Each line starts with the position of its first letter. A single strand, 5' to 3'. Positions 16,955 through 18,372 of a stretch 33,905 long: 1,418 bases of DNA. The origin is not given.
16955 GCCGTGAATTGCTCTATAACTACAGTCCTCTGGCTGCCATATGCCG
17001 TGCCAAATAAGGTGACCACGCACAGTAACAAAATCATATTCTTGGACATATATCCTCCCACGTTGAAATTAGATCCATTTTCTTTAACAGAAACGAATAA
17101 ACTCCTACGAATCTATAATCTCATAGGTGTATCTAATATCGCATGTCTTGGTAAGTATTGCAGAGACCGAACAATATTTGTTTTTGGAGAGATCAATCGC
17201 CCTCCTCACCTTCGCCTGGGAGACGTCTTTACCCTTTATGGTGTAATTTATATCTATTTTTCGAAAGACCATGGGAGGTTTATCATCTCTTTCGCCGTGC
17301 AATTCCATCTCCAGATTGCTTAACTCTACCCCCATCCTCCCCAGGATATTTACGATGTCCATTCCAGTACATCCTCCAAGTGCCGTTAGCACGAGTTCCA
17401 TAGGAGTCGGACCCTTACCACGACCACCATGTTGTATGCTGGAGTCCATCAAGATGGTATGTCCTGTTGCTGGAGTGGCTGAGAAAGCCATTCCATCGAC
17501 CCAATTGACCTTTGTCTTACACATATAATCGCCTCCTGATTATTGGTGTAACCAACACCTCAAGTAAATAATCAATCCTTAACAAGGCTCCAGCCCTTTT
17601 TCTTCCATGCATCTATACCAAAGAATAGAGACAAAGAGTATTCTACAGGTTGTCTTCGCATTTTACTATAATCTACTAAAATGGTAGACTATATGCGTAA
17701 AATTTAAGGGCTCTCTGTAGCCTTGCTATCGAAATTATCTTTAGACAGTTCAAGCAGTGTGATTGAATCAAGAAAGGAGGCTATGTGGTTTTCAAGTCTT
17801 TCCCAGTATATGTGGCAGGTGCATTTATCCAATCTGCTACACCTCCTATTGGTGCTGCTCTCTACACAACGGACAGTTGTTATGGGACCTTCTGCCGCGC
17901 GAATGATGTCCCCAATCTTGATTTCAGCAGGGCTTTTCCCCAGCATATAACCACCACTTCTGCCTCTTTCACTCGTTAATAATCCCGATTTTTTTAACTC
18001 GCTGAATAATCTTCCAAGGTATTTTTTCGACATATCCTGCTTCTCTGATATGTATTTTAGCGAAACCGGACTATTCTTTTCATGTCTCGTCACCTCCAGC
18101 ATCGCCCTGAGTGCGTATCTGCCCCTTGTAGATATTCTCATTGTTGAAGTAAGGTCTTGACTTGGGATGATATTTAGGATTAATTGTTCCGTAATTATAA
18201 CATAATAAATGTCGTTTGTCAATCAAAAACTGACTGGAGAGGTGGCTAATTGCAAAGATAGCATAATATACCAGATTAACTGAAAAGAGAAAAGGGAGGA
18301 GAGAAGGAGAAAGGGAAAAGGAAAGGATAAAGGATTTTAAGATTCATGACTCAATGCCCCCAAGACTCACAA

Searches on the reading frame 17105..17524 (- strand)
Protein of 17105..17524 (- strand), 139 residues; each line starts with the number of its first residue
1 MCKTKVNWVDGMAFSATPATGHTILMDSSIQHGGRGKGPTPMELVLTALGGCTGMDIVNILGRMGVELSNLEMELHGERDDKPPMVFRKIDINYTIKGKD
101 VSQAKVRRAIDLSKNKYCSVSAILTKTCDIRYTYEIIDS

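Call 8: search_protein_families(library=pfam, proteins=[window:17105-17524:-], max_evalue=0.01)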
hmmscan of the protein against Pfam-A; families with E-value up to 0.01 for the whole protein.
window:17105-17524:- (139 aa): 1 family
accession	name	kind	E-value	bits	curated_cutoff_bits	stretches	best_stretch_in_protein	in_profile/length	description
PF02566.24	OsmC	-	5.9e-23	81.6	27.5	1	34-131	1-98/100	OsmC-like protein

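Call 9: search_protein_families(library=ncbifam, proteins=[window:17105-17524:-], max_evalue=0.01)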
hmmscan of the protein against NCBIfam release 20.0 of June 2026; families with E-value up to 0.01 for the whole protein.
window:17105-17524:- (139 aa): 4 families
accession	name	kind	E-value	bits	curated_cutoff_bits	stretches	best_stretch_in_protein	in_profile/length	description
NF008009.0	PRK10738.1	equivalog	8.4e-35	119.6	138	1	3-138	2-133/134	OsmC family protein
NF041052.1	OsmC_like_Se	domain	1.3e-09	38.1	95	1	17-133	17-139/144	OsmC-related (seleno)protein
TIGR03562.1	osmo_induc_OsmC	subfamily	2.3e-05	24.5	85.8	1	36-127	40-131/137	OsmC family peroxiredoxin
TIGR03563.1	perox_SACOL1771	subfamily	0.00049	20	166.15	1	31-115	33-119/138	SACOL1771 family peroxiredoxin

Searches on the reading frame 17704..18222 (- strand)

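Call 8: search_protein_families(library=pfam, proteins=[window:17704-18222:-], max_evalue=0.01)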
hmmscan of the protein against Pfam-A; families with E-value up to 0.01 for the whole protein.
window:17704-18222:- (172 aa): 1 family
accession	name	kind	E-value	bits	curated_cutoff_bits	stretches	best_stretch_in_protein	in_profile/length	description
PF02082.26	Rrf2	-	2.4e-38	131.7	30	1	30-161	1-131/132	Iron-dependent Transcriptional regulator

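Call 9: search_protein_families(library=ncbifam, proteins=[window:17704-18222:-], max_evalue=0.01)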
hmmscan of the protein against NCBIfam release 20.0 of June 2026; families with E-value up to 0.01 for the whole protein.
window:17704-18222:- (172 aa): 8 families
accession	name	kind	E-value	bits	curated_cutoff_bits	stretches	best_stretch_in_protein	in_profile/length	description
TIGR02010.1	IscR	equivalog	1.2e-38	132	207.55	1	28-162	1-132/135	Fe-S cluster assembly transcriptional regulator IscR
TIGR00738.1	rrf2_super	superfamily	3.9e-37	127.1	73.3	1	28-160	1-131/132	Rrf2 family transcriptional regulator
NF008110.0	PRK10857.1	equivalog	5.1e-34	117.4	275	1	28-161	1-131/164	Fe-S cluster assembly transcriptional regulator IscR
NF047409.1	Cys_reg_CymR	equivalog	1.2e-32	112.9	195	1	28-166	1-130/139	cysteine metabolism transcriptional regulator CymR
TIGR02944.1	suf_reg_Xantho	equivalog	8.9e-18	64.9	110.65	1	28-158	2-129/130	SUF system Fe-S cluster assembly regulator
NF008886.0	PRK11920.1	equivalog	6.2e-14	52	193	1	28-160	1-131/153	iron-responsive transcriptional regulator RirA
NF008240.0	PRK11014.1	equivalog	3.5e-13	49.8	182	1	32-164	5-132/141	nitric oxide-sensing transcriptional repressor NsrR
NF041852.1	trans_reg_HypR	equivalog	0.00018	21.5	180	1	44-158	15-131/139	redox-sensitive transcriptional regulator HypR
